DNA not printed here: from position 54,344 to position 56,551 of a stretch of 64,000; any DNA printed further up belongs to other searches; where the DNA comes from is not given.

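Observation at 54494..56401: In-frame fusion of TrmD and a NifS-type cysteine desulfurase immediately upstream of thiI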

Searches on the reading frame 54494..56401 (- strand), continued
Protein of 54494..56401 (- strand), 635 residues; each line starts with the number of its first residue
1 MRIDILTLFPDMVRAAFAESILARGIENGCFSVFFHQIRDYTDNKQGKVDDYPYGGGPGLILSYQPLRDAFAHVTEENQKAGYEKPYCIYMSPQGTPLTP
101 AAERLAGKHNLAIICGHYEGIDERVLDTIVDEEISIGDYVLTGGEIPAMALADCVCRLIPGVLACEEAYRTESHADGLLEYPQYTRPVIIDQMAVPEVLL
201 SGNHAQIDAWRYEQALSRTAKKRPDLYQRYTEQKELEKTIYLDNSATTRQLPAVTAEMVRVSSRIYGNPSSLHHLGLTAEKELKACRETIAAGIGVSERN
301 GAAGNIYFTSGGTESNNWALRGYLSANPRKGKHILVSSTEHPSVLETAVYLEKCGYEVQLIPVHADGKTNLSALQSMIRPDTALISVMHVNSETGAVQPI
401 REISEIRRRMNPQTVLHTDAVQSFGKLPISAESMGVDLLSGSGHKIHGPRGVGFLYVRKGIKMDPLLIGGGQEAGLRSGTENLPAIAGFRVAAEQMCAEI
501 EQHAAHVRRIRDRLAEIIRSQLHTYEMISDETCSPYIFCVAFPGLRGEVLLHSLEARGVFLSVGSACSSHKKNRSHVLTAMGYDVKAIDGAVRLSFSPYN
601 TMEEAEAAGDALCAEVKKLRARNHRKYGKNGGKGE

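Call 7: find_encoding_contigs(protein=P0001, flank=6000, max_places=4)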
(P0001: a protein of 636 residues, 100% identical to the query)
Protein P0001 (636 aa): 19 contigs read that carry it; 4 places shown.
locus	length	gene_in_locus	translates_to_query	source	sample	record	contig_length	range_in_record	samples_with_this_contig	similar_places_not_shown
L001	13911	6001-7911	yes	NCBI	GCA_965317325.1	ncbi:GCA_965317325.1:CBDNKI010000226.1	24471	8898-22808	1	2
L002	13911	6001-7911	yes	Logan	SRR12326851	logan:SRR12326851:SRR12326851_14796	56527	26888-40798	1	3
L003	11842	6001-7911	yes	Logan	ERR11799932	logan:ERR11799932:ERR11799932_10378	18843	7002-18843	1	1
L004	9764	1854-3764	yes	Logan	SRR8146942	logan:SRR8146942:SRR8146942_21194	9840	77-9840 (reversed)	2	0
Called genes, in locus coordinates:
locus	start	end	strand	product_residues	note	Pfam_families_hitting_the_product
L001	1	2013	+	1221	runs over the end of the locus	PF02463:SMC_N, PF13175:AAA_15 (weak), PF13476:AAA_23, PF13555:AAA_29 (weak), PF13304:AAA_21 (weak), PF06470:SMC_hinge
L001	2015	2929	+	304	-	PF02881:SRP54_N, PF13401:AAA_22 (faint), PF00448:SRP54, PF13604:AAA_30 (weak)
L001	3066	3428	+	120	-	PF04297:UPF0122, PF04545:Sigma70_r4 (weak), PF08281:Sigma70_r4_2 (weak)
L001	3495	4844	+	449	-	PF02881:SRP54_N, PF06414:Zeta_toxin (faint), PF13401:AAA_22 (weak), PF20720:nSTAND3 (faint), PF00448:SRP54, PF02978:SRP_SPB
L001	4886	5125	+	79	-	PF00886:Ribosomal_S16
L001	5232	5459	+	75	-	PF13083:KH_KhpA-B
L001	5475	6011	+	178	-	PF01782:RimM, PF05239:PRC, PF24986:PRC_RimM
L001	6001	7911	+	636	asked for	PF01746:tRNA_m1G_MT, PF00266:Aminotran_5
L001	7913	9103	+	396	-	PF22025:ThiI_fer, PF02926:THUMP, PF02568:ThiI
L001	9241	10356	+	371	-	PF19789:DUF6273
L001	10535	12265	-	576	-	PF22666:Glyco_hydro_2_N2, PF02837:Glyco_hydro_2_N, PF00703:Glyco_hydro_2 (weak), PF02836:Glyco_hydro_2_C (weak)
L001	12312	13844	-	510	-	PF01087:GalP_UDP_transf, PF02744:GalP_UDP_tr_C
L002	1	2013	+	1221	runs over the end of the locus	PF02463:SMC_N, PF13175:AAA_15 (weak), PF13476:AAA_23, PF13555:AAA_29 (weak), PF13304:AAA_21 (weak), PF06470:SMC_hinge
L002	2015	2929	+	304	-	PF02881:SRP54_N, PF13401:AAA_22 (faint), PF00448:SRP54, PF13604:AAA_30 (weak)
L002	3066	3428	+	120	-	PF04297:UPF0122, PF04545:Sigma70_r4 (weak), PF08281:Sigma70_r4_2 (weak)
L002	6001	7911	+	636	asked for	PF01746:tRNA_m1G_MT, PF00266:Aminotran_5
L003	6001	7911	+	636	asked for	PF01746:tRNA_m1G_MT, PF00266:Aminotran_5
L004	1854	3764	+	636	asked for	PF01746:tRNA_m1G_MT, PF00266:Aminotran_5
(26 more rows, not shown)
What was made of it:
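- The 636-aa variant (P0001, one extra residue) is on 19 contigs from independent assemblies, namely an NCBI MAG and three Logan runs (call 7).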

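Call 9: find_related_loci(query=A1, collection=genome_contigs, flank=5000)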
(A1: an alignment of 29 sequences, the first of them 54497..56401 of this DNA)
Query A1 (635 aa) in genome_contigs; peptide patterns used: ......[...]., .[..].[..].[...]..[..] (x = any residue, [..] = any of these).
600 stretches matched a pattern (row limit reached: there are more); 599 encode a relative of the query (tblastn E <= 1e-3); the best 80 are kept; 80 distinct loci.
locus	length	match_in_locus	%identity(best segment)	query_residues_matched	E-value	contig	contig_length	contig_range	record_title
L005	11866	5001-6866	56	1-630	0e+0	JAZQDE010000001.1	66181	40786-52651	MAG: Clostridia bacterium isolate T1900044637_TS20190103.MAGScoT_cleanbin_000013 SGB_1177_k141_2345791, whole genome sho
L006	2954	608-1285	57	1-229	6e-82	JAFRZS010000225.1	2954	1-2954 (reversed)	MAG: Clostridia bacterium isolate RGIG2945 Goat_Rectum-1__c633795, whole genome shotgun sequence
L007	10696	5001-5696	54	1-235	9e-80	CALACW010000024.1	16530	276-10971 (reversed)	MAG TPA_asm: uncultured Clostridia bacterium isolate SRR1747062_bin.11_CONCOCT_v1.1_MAG genome assembly, contig: ERZ8082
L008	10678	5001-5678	55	1-229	1e-79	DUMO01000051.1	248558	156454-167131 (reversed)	MAG TPA_asm: Clostridiaceae bacterium isolate AS04akNAM_68 34189_AS04, whole genome shotgun sequence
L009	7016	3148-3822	56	1-228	9e-79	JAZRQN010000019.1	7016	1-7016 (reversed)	MAG: Acutalibacteraceae bacterium isolate T1900045362_YK20190052.MAGScoT_cleanbin_000021 SGB_6825_k141_1511705, whole ge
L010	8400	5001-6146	39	236-621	4e-78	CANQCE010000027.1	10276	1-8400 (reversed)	MAG: uncultured Clostridia bacterium isolate Lapin-004__bin45 genome assembly, contig: Lapin-004__NODE_8866_length_10276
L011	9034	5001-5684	57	1-229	2e-77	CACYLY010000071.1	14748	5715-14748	MAG: Ruminococcaceae bacterium isolate RUG12056 genome assembly, contig: RUG12056_asm_71, whole genome shotgun sequence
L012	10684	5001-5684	55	1-229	4e-77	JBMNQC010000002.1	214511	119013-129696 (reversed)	MAG: Candidatus Heteroscillospira sp. isolate SBF912SR2HQ0082 scaffold_153_c1, whole genome shotgun sequence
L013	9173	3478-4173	54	1-235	1e-76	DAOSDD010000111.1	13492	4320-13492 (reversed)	MAG TPA_asm: Clostridiales bacterium isolate AMR_MDS_1840 NODE_1784_length_13492_cov_4.989283, whole genome shotgun sequ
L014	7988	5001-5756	52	1-251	8e-77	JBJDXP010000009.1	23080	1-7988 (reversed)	MAG: Candidatus Limivicinus sp. isolate LOHA37_bin.003 NODE_1086_length_23080_cov_26.521824, whole genome shotgun sequen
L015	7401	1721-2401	55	1-230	1e-76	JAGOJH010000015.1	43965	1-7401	MAG: Thermoclostridium sp. isolate Go_SlDig_bin_309 Go_SlDig_2225_length_43965_cov_6.473607, whole genome shotgun sequen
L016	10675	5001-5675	55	1-228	7e-76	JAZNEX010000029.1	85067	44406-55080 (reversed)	MAG: Acutalibacteraceae bacterium isolate T1900044717_TS20190183.MAGScoT_cleanbin_000002 SGB_1887_k141_1117303, whole ge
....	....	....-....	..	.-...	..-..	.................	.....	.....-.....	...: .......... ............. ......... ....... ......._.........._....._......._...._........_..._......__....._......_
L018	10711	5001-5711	54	1-240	2e-75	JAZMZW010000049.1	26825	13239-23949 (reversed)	MAG: Faecousia sp. isolate T1900044749_TS20190415.MAGScoT_cleanbin_000029 SGB_2164_k141_3149228, whole genome shotgun se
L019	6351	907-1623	53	1-238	8e-76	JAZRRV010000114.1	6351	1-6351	MAG: Acutalibacteraceae bacterium isolate T1900045352_YK20190042.MAGScoT_cleanbin_000013 SGB_6761_k141_2498678, whole ge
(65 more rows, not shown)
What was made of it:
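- Tried and rejected: GTDB genome scan (call 9).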

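Call 12: find_encoding_contigs(protein=P0068, flank=5000, max_places=2)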
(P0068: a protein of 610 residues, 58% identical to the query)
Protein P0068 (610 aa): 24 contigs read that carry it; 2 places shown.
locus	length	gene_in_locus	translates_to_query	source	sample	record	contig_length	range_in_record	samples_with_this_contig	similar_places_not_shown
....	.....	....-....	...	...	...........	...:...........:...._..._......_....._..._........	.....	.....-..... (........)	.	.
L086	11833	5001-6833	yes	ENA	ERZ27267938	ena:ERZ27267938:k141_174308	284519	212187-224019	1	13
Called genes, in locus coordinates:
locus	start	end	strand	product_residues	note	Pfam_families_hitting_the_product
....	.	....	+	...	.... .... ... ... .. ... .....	-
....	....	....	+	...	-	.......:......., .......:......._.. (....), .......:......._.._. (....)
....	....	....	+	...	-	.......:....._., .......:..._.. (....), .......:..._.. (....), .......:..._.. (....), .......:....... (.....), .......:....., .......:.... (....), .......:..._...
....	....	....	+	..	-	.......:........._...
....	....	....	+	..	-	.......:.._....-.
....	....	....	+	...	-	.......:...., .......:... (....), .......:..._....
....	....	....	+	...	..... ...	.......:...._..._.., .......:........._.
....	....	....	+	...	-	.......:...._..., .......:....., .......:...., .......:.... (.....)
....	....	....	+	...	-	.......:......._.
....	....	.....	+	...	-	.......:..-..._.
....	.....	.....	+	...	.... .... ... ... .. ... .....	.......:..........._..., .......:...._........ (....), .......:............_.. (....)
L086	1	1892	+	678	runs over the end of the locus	-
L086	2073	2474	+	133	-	PF04297:UPF0122, PF04545:Sigma70_r4 (weak), PF08281:Sigma70_r4_2 (weak)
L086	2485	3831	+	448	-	PF02881:SRP54_N, PF13191:AAA_16 (weak), PF13401:AAA_22 (weak), PF13604:AAA_30 (weak), PF20720:nSTAND3 (faint), PF00448:SRP54, PF01656:CbiA (weak), PF02978:SRP_SPB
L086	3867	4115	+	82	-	PF00886:Ribosomal_S16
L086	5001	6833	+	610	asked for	PF01746:tRNA_m1G_MT, PF00266:Aminotran_5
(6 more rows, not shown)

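Call 13: find_encoding_contigs(protein=P0106, flank=5000, max_places=2)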
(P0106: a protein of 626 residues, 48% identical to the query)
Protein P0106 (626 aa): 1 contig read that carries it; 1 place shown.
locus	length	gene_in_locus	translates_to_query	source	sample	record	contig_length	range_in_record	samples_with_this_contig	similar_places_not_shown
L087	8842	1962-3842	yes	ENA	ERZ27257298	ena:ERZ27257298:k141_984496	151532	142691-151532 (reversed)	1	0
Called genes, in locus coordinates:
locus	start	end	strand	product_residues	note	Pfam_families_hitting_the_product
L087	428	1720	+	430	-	PF00342:PGI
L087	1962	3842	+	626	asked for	PF01746:tRNA_m1G_MT, PF00155:Aminotran_1_2 (faint), PF00266:Aminotran_5, PF01212:Beta_elim_lyase (weak)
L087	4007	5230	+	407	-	PF22025:ThiI_fer, PF02926:THUMP, PF02568:ThiI, PF06508:QueC (faint)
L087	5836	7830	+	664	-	PF00188:CAP (weak), PF02368:Big_2 (weak), PF26918:Ig_Eae (weak)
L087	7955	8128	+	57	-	-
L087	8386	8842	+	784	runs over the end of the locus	-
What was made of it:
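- It is kept even after relocation out of the rimM operon (call 13).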

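Call 14: find_encoding_contigs(protein=P0098, flank=5000, max_places=2)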
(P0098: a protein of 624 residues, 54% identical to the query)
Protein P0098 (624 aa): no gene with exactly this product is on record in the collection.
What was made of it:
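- Tried and rejected: It returned nothing (call 14).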

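Call 15: find_encoding_contigs(protein=P0048, flank=5000, max_places=2)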
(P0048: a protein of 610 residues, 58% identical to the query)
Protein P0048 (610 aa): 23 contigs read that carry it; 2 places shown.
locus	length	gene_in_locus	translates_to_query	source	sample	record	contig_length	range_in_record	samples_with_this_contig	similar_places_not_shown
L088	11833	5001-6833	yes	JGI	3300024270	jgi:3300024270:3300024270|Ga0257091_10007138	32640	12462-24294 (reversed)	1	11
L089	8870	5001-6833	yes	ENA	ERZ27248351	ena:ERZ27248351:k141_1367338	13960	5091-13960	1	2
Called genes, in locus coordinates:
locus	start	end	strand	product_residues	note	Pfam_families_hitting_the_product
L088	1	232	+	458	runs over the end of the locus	PF00488:MutS_V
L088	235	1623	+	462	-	PF00488:MutS_V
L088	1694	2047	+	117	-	-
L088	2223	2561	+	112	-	PF04297:UPF0122, PF04545:Sigma70_r4 (faint), PF08281:Sigma70_r4_2 (weak)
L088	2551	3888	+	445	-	PF02881:SRP54_N, PF13401:AAA_22 (faint), PF00448:SRP54, PF02978:SRP_SPB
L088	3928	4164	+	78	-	PF00886:Ribosomal_S16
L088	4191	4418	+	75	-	PF13083:KH_KhpA-B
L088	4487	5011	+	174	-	PF01782:RimM, PF05239:PRC, PF24986:PRC_RimM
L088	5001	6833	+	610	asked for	PF01746:tRNA_m1G_MT, PF00266:Aminotran_5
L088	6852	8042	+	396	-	PF22025:ThiI_fer, PF02926:THUMP, PF02568:ThiI, PF06508:QueC (faint)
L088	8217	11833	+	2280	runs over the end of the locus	PF00963:Cohesin (faint), PF13385:Laminin_G_3 (weak), PF13306:LRR_5 (weak), PF13855:LRR_8 (faint), PF13306:LRR_5, PF23952:LRR_EndoS (faint), PF13306:LRR_5, PF00404:Dockerin_1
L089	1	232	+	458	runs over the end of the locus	PF00488:MutS_V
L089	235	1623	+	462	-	PF00488:MutS_V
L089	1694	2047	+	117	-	-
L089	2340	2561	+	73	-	PF04297:UPF0122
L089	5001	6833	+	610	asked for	PF01746:tRNA_m1G_MT, PF00266:Aminotran_5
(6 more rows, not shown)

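Call 16: list_cluster_members(proteins=[P0001, P0068, P0048, P0064, P0015, P0045, P0098, P0003, P0094, P0054])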
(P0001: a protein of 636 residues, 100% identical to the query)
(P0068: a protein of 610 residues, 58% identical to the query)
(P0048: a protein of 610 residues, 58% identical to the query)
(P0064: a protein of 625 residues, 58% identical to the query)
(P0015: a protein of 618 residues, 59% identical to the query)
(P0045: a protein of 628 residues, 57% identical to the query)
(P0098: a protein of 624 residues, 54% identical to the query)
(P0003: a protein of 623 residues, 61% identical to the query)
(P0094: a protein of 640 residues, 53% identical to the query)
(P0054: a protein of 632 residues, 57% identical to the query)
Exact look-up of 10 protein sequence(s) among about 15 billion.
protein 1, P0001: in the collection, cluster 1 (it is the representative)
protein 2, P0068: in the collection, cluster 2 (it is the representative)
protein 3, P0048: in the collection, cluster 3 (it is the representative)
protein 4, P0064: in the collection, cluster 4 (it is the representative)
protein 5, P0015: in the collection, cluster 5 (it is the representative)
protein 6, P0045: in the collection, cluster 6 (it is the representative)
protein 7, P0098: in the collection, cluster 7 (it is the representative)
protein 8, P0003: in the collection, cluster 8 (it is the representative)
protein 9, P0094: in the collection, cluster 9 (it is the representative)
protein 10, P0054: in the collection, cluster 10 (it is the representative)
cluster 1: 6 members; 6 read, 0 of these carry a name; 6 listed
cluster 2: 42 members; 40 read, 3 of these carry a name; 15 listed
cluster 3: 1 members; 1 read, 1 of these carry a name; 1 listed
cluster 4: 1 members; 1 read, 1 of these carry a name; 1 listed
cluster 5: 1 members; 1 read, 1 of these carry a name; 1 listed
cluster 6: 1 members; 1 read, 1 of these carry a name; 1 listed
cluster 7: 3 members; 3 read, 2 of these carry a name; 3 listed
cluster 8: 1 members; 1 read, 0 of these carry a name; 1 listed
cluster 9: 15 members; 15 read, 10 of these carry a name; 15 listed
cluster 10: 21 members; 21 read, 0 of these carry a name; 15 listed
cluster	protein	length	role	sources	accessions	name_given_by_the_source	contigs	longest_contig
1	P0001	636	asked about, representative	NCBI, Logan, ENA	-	-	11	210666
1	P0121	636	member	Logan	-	-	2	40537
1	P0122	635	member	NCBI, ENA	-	-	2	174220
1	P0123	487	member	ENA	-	-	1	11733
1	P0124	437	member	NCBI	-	-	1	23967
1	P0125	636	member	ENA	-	-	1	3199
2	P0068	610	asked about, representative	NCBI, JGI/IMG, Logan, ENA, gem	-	-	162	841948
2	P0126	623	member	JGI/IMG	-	tRNA (guanine-N(1)-)-methyltransferase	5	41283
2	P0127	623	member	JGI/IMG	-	tRNA (guanine-N(1)-)-methyltransferase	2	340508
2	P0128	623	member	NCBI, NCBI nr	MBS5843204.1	MAG: tRNA (guanosine(37)-N1)-methyltransferase TrmD [Clostridiales bacterium] | tRNA (guanosine(37)-N1)-methyltransferase TrmD [Clostridiales bacterium]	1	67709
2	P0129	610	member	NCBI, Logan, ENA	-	-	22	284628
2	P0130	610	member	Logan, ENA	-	-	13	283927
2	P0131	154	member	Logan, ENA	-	-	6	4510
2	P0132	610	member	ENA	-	-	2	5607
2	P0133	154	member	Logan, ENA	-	-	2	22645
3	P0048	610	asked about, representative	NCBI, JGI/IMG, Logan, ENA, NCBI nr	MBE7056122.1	MAG: tRNA (guanosine(37)-N1)-methyltransferase TrmD [Ruminococcaceae bacterium] | tRNA (guanosine(37)-N1)-methyltransferase TrmD [Oscillospiraceae bacterium]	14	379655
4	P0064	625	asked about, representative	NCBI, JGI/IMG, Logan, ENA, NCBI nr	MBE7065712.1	MAG: tRNA (guanosine(37)-N1)-methyltransferase TrmD [Ruminococcaceae bacterium] | tRNA (guanosine(37)-N1)-methyltransferase TrmD [Oscillospiraceae bacterium]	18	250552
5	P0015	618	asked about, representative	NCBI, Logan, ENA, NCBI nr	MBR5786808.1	MAG: tRNA (guanosine(37)-N1)-methyltransferase TrmD [Clostridia bacterium] | tRNA (guanosine(37)-N1)-methyltransferase TrmD [Clostridia bacterium]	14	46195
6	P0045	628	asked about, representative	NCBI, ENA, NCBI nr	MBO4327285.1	MAG: tRNA (guanosine(37)-N1)-methyltransferase TrmD [Clostridia bacterium] | tRNA (guanosine(37)-N1)-methyltransferase TrmD [Clostridia bacterium]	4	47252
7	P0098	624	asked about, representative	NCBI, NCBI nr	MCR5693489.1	MAG: tRNA (guanosine(37)-N1)-methyltransferase TrmD [Clostridia bacterium] | tRNA (guanosine(37)-N1)-methyltransferase TrmD [Clostridia bacterium]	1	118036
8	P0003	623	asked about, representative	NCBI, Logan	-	-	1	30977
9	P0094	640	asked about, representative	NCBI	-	-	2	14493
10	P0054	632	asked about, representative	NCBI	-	-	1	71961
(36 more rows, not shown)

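Call 21: find_encoding_contigs(protein=P0111, flank=5000, max_places=2)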
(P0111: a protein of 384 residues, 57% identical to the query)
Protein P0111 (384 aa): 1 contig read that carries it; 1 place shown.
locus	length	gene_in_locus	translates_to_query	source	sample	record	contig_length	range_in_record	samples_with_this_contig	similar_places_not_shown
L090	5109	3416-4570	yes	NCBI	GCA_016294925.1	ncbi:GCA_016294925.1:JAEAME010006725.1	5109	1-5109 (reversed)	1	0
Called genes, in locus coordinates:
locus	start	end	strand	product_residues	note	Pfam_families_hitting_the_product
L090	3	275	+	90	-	?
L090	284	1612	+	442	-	PF02881:SRP54_N, PF06414:Zeta_toxin (weak), PF00448:SRP54, PF02978:SRP_SPB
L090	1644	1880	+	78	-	PF00886:Ribosomal_S16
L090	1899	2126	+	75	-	PF13083:KH_KhpA-B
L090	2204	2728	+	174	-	PF01782:RimM, PF05239:PRC, PF24986:PRC_RimM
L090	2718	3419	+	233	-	PF01746:tRNA_m1G_MT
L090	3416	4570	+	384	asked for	PF00266:Aminotran_5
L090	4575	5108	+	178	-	?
